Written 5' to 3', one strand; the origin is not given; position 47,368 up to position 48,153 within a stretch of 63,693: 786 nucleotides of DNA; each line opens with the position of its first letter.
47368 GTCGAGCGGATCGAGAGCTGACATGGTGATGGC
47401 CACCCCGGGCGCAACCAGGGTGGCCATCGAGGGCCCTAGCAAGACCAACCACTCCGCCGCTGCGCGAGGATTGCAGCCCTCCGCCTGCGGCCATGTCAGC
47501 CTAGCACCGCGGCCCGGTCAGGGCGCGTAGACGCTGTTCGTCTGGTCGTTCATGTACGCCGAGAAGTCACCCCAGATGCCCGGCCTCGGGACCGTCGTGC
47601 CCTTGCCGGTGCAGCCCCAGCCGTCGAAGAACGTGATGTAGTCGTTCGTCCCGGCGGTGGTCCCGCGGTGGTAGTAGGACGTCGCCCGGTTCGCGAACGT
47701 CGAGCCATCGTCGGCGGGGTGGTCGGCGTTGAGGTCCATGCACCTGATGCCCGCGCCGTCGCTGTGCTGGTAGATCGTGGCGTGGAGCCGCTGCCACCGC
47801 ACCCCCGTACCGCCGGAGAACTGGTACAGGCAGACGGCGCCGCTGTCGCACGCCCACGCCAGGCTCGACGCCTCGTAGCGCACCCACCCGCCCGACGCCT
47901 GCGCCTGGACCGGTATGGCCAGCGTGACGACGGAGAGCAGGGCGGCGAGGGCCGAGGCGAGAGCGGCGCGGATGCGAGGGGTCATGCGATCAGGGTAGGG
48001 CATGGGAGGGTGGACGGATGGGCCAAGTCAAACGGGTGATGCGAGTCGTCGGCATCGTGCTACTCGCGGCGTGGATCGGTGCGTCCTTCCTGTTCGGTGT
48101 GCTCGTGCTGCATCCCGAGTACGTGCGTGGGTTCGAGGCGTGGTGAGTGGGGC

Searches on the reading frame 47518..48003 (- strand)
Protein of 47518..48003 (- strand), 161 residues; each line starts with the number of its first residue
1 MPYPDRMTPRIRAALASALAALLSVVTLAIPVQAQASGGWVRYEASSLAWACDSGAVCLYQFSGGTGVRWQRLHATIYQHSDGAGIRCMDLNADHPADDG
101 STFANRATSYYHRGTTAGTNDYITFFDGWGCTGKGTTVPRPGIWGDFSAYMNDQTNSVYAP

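Call 64: search_protein_families(library=pfam, proteins=[window:47518-48003:-], max_evalue=0.01)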
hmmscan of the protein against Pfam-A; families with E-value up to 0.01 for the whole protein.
window:47518-48003:- (161 aa): 1 family
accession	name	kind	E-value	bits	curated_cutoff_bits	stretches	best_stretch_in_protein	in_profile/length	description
PF03995.18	Inhibitor_I36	-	3.6e-05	24.1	21.1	1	47-134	3-65/69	Peptidase inhibitor family I36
